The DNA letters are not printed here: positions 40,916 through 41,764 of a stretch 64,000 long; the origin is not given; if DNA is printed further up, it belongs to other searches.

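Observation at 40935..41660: Second orphan gene of the islet, with a promoter whose -35 sits inside a perfect palindrome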

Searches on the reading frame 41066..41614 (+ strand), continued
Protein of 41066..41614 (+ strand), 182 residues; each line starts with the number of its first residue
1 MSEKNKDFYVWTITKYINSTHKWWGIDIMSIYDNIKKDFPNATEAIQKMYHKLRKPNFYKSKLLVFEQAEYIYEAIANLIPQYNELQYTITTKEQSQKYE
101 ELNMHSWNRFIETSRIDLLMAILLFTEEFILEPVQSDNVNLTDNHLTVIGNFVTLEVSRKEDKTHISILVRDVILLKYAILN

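Call 34: fold_search(model_id=the predicted structure, library=pdb)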
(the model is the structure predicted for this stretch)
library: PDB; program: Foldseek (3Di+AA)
matches with E <= 10: 1209; with E <= 0.001: 0
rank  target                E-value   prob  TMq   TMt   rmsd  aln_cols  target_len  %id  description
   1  3b2k                  4.0e-02  0.66  0.22  0.30   8.7       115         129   10  Iodide derivative of human LFABP (released 2012-06-20)
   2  7fxo_A                4.5e-02  0.98  0.21  0.29   2.3        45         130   16  Crystal Structure of apo human FABP1 monoclinic form III (released 2023-06-14)
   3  7fy8_E                4.5e-02  0.66  0.27  0.36   9.4       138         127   10  Crystal Structure of human FABP1 in complex with 2-[[4-cyclopropyl-5-methyl-3-[3-(trifluoromethyl)-1,2,4-oxadiazol-5-y (released 2023-06-14)
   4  7fy8_A                5.1e-02  0.63  0.27  0.35   9.4       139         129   10  Crystal Structure of human FABP1 in complex with 2-[[4-cyclopropyl-5-methyl-3-[3-(trifluoromethyl)-1,2,4-oxadiazol-5-y (released 2023-06-14)
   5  3stm                  5.4e-02  0.60  0.22  0.31   9.0       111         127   13  Structure of human LFABP in complex with one molecule of palmitic acid (released 2011-08-10)
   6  2ft9                  6.1e-02  0.57  0.23  0.32   9.2       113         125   10  Crystal structure of axolotl (Ambystoma mexicanum) liver bile acid-binding protein bound to cholic acid (released 2006-04-11)
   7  3stk                  6.5e-02  0.57  0.23  0.30   9.1       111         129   13  Crystal Structure of human LFABP complex with two molecules of palmitic acid (holo-LFABP) (released 2011-08-10)
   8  6e5w_D                6.5e-02  0.57  0.27  0.34   8.8       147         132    9  Crystal structure of human cellular retinol binding protein 3 in complex with abnormal-cannabidiol (abn-CBD) (released 2019-02-13)
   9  4gc8_A                6.8e-02  0.06  0.13  0.12  16.0       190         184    9  Crystal structure of FliM middle domain from H. pylori (released 2013-05-08)
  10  3b2h                  7.7e-02  0.54  0.22  0.30   8.7       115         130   10  Iodide derivative of human LFABP at high resolution (released 2012-06-20)
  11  7dzl_A                8.6e-02  0.96  0.21  0.29   2.2        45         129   16  A69C-M71L mutant of Fabp protein (released 2022-07-27)
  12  6mp4_E                9.7e-02  0.94  0.21  0.27   2.4        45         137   16  Human liver FABP1 bound to tetrahydrocannabinol (released 2019-11-13)
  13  4gc8_B                1.1e-01  0.04  0.13  0.13  16.2       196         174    9  Crystal structure of FliM middle domain from H. pylori (released 2013-05-08)
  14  1lfo                  1.2e-01  0.92  0.21  0.29   2.5        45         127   11  LIVER FATTY ACID BINDING PROTEIN-OLEATE COMPLEX (released 1997-06-16)
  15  5l8o_A                1.2e-01  0.90  0.20  0.28   2.6        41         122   15  crystal structure of human FABP6 in complex with cholate (released 2016-08-24)
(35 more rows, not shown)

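Call 39: fold_search(model_id=the predicted structure, library=viral)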
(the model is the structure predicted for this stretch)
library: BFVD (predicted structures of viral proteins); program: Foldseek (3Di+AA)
matches with E <= 10: 987; with E <= 0.001: 0
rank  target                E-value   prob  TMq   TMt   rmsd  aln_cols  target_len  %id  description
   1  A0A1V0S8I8            4.4e-03  0.90  0.23  0.32   9.3       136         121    5  Uncharacterized protein [Catovirus CTV1]
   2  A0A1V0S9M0            5.2e-03  0.80  0.23  0.26   9.8       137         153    9  Uncharacterized protein [Catovirus CTV1]
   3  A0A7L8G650            1.7e-02  0.41  0.23  0.30  17.0       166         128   12  (no name in the UniProt tables at hand)
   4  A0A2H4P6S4            2.5e-02  0.96  0.28  0.41  10.6       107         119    8  Uncharacterized protein [Pseudomonas phage tabernarius]
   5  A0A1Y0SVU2            2.5e-02  0.51  0.19  0.33   9.1        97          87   12  Uncharacterized protein [Pseudomonas phage Phabio]
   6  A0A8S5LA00            4.0e-02  0.33  0.22  0.28  12.3       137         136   13  Lipocalin-like domain-containing protein [Myoviridae sp. ctPuP5]
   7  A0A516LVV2            4.5e-02  0.06  0.14  0.06  20.3       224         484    8  (no name in the UniProt tables at hand)
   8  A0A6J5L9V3            4.8e-02  0.25  0.21  0.25  10.7       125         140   13  Uncharacterized protein [uncultured Caudovirales phage]
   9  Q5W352                5.7e-02  0.25  0.19  0.25  15.9       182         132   13  Uncharacterized protein [Sulfolobus islandicus rod-shaped virus 1]
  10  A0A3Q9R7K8            6.7e-02  0.14  0.23  0.20  17.8       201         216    9  Uncharacterized protein [Bacillus phage pW4]
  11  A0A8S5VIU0            8.0e-02  0.13  0.19  0.24  13.1       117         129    8  (no name in the UniProt tables at hand)
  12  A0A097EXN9            9.6e-02  0.66  0.23  0.37   6.4        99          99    5  Uncharacterized protein [Escherichia phage 121Q]
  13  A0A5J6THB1            1.0e-01  0.54  0.27  0.45   6.6       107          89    5  Uncharacterized protein [Mycobacterium phage DyoEdafos]
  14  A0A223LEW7            1.1e-01  0.20  0.23  0.29   7.3       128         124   11  Uncharacterized protein [Bacillus phage PBS1]
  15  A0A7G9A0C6            1.1e-01  0.14  0.20  0.24  16.2       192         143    9  (no name in the UniProt tables at hand)
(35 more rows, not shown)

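Call 40: search_solved_structures(query=A1, max_evalue=1)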
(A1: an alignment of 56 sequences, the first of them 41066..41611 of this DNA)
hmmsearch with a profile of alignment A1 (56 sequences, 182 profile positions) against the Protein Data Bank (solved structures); distinct sequences matched with E-value up to 1: 2.
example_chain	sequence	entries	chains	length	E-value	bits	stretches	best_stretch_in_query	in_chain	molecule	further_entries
9hei_Q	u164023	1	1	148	0.19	14.6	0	33-100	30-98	Oxygen-evolving enhancer protein 3, chloroplastic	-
6kac_Q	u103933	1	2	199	0.51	13.2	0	33-100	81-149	Oxygen-evolving enhancer protein 3, chloroplastic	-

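Call 41: find_related_loci(query=A1, collection=metagenome_contigs, flank=8000)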
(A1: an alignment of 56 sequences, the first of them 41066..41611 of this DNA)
Query A1 (182 aa) in metagenome_contigs; peptide patterns used: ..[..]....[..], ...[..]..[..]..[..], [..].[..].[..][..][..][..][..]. (x = any residue, [..] = any of these).
461 stretches matched a pattern; 18 encode a relative of the query (tblastn E <= 1e-3); 18 distinct loci.
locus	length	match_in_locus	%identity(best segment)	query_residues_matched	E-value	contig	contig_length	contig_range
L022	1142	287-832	97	1-182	4e-130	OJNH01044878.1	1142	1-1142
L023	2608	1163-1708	70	1-182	1e-91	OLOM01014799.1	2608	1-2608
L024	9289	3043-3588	68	1-182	1e-86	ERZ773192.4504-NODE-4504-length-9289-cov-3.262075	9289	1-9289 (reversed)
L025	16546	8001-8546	66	1-182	3e-82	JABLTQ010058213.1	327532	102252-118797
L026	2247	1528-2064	64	1-180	6e-82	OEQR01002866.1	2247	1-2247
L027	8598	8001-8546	59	1-182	8e-76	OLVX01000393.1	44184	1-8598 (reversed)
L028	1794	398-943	60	1-182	4e-79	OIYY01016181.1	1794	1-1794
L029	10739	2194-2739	59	1-182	2e-75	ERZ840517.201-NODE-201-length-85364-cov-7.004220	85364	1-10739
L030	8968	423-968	59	1-182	2e-75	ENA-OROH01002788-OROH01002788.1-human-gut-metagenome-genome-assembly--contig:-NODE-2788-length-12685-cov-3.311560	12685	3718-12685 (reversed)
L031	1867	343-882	59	1-180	4e-77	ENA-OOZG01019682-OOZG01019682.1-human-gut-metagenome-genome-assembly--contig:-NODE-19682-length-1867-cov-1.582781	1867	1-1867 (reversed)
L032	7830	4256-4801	58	1-182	1e-72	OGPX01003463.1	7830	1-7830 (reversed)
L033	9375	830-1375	58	1-182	1e-72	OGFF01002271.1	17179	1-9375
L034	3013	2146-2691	57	1-182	3e-72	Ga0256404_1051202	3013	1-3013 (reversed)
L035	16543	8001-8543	55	1-182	2e-64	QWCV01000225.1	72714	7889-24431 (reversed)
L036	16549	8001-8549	51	1-182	6e-63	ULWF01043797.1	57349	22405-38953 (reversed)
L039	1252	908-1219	66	1-104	4e-48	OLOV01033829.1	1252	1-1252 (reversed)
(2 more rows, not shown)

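Call 53: search_protein_families(library=pfam, proteins=[L029:943-1779:+, L018:5579-5875:+, L021:723-995:+, L032:1020-1781:+, L018:6973-7659:-, L018:7672-8127:-, L024:3645-5546:-, L025:5956-7317:+, L012:6666-7241:-, L025:4641-5777:+], max_evalue=0.01)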
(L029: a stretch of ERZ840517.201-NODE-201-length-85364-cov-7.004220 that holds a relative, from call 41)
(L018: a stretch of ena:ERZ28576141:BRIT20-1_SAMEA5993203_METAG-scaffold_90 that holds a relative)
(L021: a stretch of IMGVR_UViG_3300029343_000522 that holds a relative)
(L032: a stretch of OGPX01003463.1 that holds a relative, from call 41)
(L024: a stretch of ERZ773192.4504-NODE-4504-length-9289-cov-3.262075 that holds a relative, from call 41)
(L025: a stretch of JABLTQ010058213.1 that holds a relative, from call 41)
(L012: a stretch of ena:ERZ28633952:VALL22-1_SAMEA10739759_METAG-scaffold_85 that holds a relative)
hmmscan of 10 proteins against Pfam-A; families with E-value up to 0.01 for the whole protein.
L029:943-1779:+ (278 aa): 1 family
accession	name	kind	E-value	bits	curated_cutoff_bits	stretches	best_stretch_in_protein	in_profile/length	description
PF02498.22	Bro-N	-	1.2e-08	35.9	25.6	1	19-115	2-93/96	BRO family, N-terminal domain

L018:5579-5875:+ (98 aa): 0 families

L021:723-995:+ (90 aa): 0 families

L032:1020-1781:+ (253 aa): 0 families

L018:6973-7659:- (228 aa): 1 family
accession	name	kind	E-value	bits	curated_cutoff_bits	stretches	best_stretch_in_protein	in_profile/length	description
PF08937.16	ThsB_TIR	-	1.7e-05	25.6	21.2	1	6-109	1-86/100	Thoeris protein ThsB, TIR-like domain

L018:7672-8127:- (151 aa): 1 family
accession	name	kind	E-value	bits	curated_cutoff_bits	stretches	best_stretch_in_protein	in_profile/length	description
PF13980.11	UPF0370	-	0.0037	17.8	28.1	1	58-92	4-36/61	Uncharacterised protein family (UPF0370)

L024:3645-5546:- (633 aa): 4 families
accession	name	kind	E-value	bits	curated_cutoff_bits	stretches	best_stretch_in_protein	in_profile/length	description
PF13175.12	AAA_15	-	3.3e-11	43.9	32.1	1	4-397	1-374/374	AAA ATPase domain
PF20469.4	OLD-like_TOPRIM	-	5e-06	27.4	23.2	1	448-508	7-67/67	Overcoming lysogenization defect protein-like, TOPRIM domain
PF02463.25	SMC_N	-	1.1e-05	25.5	40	1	6-411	2-214/220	RecF/RecN/SMC N terminal domain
PF13476.12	AAA_23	-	0.0024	19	27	1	11-294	4-199/201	AAA domain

L025:5956-7317:+ (453 aa): 0 families

L012:6666-7241:- (191 aa): 2 families
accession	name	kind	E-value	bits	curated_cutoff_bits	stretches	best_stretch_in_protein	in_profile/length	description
PF00005.33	ABC_tran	-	0.00047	21.2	25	1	3-86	13-91/137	ABC transporter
PF13238.12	AAA_18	-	0.0039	18.1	29.4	0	4-43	1-35/128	AAA domain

L025:4641-5777:+ (378 aa): 0 families

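Call 54: search_protein_families(library=padloc, proteins=[L024:3645-5546:-, L018:6973-7659:-, L018:7672-8127:-, L012:4749-5615:+, L021:723-995:+, L032:1020-1781:+, L012:6666-7241:-, L029:943-1779:+], max_evalue=0.001)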
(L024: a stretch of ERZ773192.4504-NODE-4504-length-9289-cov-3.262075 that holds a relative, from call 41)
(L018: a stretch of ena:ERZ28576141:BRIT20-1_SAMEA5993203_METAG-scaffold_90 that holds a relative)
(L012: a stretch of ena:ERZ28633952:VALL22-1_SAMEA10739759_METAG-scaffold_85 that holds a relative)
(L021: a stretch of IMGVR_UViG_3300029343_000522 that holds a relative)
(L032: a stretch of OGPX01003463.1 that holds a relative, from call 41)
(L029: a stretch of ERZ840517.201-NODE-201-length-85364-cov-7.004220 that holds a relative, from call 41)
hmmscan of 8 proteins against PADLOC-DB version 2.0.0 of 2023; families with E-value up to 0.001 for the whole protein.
L024:3645-5546:- (633 aa): 31 families (the best 25 are shown)
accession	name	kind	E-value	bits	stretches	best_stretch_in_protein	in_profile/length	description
PDLC02358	Old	-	5.6e-21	72.9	2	266-517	193-457/578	Old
PDLC04135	mad3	-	2.2e-15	55.1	1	6-428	2-359/374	mads_3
PDLC02979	AriA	-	1.3e-13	49.5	1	4-397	1-373/373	-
PDLC00081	GajA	-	1e-10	39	2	275-517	203-443/574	AAA ATPase domain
PDLC04168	GajA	-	1.3e-10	38.6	1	371-597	294-519/570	-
PDLC04178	HEC-01A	-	3.4e-10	37.5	1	283-418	215-354/399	-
PDLC04175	HEC-01A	-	5e-10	37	2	288-427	205-342/363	-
PDLC00072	GajA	-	7.7e-10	35.8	2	300-417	289-408/709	AAA ATPase domain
PDLC04164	AriA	-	1.3e-09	36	1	272-397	115-236/253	-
PDLC00102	GajA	-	6e-08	29.6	1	4-60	1-56/532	AAA ATPase domain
PDLC04176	HEC-01A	-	1e-07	29.6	1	4-428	1-352/371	-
PDLC00096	GajA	-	3.4e-07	27.4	1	265-419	197-359/630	AAA ATPase domain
PDLC02980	AriA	-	4.6e-07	28.1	1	32-398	5-304/304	-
PDLC00086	GajA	-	6.2e-07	26.6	0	273-595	221-544/600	AAA ATPase domain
PDLC04144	HEC-01B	-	8e-07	26.5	1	275-424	230-368/395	-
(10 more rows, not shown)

L018:6973-7659:- (228 aa): 2 families
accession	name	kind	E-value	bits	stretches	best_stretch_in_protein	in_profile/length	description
PDLC00428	ThsB1|ThsB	-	6.6e-78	260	1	1-227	1-218/219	TIR-like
PDLC00438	ThsB1|ThsB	-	5.1e-14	50.7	1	1-227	1-205/206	TIR-like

L018:7672-8127:- (151 aa): 4 families
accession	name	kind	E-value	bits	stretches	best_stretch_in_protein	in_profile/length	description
PDLC04686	PDC-M50A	-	5.6e-20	70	1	17-150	6-130/134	-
PDLC04687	PDC-M50A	-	6.7e-14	50.1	1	18-144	14-132/144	-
PDLC04685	PDC-M50A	-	1.6e-12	45.8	1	18-144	7-122/130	-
PDLC04684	PDC-M50A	-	4.6e-10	38.2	1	17-146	15-135/159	-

L012:4749-5615:+ (288 aa): 1 family
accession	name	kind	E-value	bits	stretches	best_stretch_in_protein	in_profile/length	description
PDLC02344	AbiD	-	3.6e-53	179.1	1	1-276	4-266/277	AbiD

L021:723-995:+ (90 aa): 0 families

L032:1020-1781:+ (253 aa): 0 families

L012:6666-7241:- (191 aa): 1 family
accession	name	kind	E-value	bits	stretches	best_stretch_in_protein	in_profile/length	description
PDLC04140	mad8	-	0.00078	17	1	2-26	28-52/314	mads_8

L029:943-1779:+ (278 aa): 5 families
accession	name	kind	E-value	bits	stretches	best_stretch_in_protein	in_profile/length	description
PDLC04919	PDC-S13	-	1.2e-102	340.9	1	7-277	2-271/281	-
PDLC03083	Specificity_I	-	5.5e-75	250.8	1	15-275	5-269/717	Type I specificity subunit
PDLC04918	PDC-S13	-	3.6e-56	188.6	2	155-277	82-207/214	-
PDLC04871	PDC-S05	-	8.9e-23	78.9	1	7-131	5-129/468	-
PDLC04920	PDC-S13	-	8.3e-10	36.4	1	128-271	129-273/286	-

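Call 55: search_protein_families(library=pfam, proteins=[P0152, P0154, P0162, P0164, P0165, P0171, P0172, P0174, P0177, P0178], max_evalue=0.1)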
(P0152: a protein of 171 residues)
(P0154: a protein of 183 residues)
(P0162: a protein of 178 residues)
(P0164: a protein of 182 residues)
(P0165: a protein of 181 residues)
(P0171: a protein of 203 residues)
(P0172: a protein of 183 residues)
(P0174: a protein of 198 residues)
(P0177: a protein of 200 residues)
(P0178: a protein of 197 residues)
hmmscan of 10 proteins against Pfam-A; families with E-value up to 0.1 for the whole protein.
P0152 (171 aa): 1 family
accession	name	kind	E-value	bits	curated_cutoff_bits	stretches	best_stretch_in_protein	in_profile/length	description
PF10875.13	DUF2670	-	0.01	16.4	25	1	35-96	81-140/145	Protein of unknown function (DUF2670)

P0154 (183 aa): 0 families

P0162 (178 aa): 0 families

P0164 (182 aa): 0 families

P0165 (181 aa): 0 families

P0171 (203 aa): 0 families

P0172 (183 aa): 0 families

P0174 (198 aa): 1 family
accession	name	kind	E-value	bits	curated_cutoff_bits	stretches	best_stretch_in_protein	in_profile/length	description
PF25364.1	PH_NDK7_N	-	0.012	16.2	100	1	43-82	23-62/89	Nucleoside diphosphate kinase 7 N-terminal PH domain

P0177 (200 aa): 0 families

P0178 (197 aa): 0 families
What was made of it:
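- Tried and rejected: Pfam on ten distant family members gave nothing (call 55).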

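Call 57: search_dna_similar(query=window:41066-41611:+, collection=plasmids, mode=protein, max_evalue=0.001)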
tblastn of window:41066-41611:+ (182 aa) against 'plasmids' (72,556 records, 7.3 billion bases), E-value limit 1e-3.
No match.

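Call 58: search_dna_similar(query=window:41066-41611:+, collection=phages, mode=protein, max_evalue=0.001)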
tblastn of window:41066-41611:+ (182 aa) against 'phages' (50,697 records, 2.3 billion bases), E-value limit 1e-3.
No match.
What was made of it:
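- On Moron-like autonomous cassette: No hit in 50,697 phage records (call 58).
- The family is absent from 50,697 phage and 72,556 plasmid records (calls 57, 58). Absent from phage and plasmid collections, where anti-defence genes are common (calls 57, 58).
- Tried and rejected: Phage and plasmid collections. tblastn gave no match (calls 57, 58).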

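Call 59: list_cluster_members(proteins=[P0018, P0049, P0078, P0117, window:41066-41611:+, window:40366-40863:+])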
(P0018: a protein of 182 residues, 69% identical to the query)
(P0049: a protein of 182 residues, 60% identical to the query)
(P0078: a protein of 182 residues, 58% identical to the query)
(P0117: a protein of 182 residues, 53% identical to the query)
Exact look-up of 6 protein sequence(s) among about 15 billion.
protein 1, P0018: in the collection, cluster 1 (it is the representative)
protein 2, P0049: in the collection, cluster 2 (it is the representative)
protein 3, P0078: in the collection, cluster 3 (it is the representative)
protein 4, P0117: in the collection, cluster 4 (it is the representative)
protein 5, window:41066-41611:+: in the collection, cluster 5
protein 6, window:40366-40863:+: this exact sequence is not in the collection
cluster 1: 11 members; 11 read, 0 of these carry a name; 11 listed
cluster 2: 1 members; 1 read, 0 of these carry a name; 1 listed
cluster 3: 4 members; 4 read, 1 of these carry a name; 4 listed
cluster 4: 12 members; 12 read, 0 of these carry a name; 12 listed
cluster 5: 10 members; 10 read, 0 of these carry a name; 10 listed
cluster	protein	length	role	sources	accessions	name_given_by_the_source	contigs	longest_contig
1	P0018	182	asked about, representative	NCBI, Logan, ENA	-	-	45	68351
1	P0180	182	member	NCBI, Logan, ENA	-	-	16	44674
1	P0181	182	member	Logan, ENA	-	-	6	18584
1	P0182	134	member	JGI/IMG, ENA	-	-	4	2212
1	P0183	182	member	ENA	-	-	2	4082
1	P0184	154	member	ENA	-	-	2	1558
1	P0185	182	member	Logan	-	-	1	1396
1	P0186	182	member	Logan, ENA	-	-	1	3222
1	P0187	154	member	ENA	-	-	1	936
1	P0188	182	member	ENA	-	-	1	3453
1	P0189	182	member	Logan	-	-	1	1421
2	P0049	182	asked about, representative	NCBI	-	-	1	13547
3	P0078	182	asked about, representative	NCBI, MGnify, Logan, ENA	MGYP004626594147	FL=1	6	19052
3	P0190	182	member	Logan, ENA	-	-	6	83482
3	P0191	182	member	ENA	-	-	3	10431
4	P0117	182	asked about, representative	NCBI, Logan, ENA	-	-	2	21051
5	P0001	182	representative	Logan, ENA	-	-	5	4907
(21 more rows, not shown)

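Call 62: find_encoding_contigs(protein=P0096, flank=6000, max_places=3)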
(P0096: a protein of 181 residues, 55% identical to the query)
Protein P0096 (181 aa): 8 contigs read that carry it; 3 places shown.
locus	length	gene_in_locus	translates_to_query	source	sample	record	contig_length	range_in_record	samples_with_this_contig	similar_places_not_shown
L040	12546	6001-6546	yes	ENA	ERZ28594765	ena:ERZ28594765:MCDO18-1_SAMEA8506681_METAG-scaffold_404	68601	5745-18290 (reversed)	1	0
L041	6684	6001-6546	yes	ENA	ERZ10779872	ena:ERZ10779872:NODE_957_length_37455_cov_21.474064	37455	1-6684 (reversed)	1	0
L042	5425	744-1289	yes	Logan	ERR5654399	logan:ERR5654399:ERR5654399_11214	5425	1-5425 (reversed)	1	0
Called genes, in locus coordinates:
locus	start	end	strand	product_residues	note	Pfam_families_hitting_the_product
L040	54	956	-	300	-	PF00009:GTP_EFTU (weak), PF00350:Dynamin_N (faint), PF01926:MMR_HSR1, PF02421:FeoB_N, PF03193:RsgA_GTPase (weak), PF04548:AIG1, PF02492:cobW (weak), PF07650:KH_2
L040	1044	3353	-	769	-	-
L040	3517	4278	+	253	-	-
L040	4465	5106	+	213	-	PF13518:HTH_28 (weak), PF13551:HTH_29 (weak)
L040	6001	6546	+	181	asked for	-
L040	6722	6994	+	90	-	-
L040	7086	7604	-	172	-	-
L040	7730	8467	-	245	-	PF01416:PseudoU_synth_1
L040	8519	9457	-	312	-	PF19293:CdaA_N, PF02457:DAC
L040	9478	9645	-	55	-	-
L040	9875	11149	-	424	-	PF02885:Glycos_trans_3N, PF00591:Glycos_transf_3, PF07831:PYNP_C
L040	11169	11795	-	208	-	PF01351:RNase_HII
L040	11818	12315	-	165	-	-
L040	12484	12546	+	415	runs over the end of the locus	PF00089:Trypsin, PF13365:Trypsin_2, PF00595:PDZ, PF13180:PDZ_2, PF17820:PDZ_6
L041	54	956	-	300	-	PF00009:GTP_EFTU (weak), PF00350:Dynamin_N (faint), PF01926:MMR_HSR1, PF02421:FeoB_N, PF03193:RsgA_GTPase (weak), PF04548:AIG1, PF02492:cobW (weak), PF07650:KH_2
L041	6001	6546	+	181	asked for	-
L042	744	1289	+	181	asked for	-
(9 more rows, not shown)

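Call 63: find_encoding_contigs(protein=P0120, flank=6000, max_places=3)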
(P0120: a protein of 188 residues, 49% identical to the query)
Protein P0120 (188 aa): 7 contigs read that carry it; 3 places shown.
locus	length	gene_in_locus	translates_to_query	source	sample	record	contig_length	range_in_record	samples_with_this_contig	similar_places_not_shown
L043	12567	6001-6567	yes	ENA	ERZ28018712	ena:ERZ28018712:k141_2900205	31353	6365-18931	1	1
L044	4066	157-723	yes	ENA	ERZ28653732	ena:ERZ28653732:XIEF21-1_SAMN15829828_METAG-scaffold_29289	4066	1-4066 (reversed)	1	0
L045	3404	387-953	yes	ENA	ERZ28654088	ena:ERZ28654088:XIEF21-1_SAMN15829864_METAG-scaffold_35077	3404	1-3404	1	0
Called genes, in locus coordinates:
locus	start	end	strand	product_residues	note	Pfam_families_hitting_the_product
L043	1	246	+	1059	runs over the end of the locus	PF00133:tRNA-synt_1, PF09334:tRNA-synt_1g, PF08264:Anticodon_1, PF19302:DUF5915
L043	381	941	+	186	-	PF06541:ABC_trans_CmpB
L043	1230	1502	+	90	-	-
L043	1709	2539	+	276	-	PF02498:Bro-N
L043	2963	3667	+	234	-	PF00579:tRNA-synt_1b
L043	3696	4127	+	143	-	PF22421:SYY_C-terminal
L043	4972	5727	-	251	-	-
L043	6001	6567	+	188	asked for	-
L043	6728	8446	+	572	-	PF03485:Arg_tRNA_synt_N, PF00750:tRNA-synt_1d, PF05746:DALR_1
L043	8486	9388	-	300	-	PF01145:Band_7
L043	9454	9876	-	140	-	PF01957:NfeD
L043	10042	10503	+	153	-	-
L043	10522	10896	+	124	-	PF01565:FAD_binding_4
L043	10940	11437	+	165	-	PF02873:MurB_C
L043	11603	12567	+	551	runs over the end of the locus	PF01933:CofD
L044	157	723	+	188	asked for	-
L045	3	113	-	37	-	?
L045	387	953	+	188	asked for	-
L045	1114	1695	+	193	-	-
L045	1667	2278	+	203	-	-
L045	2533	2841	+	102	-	PF05746:DALR_1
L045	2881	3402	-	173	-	?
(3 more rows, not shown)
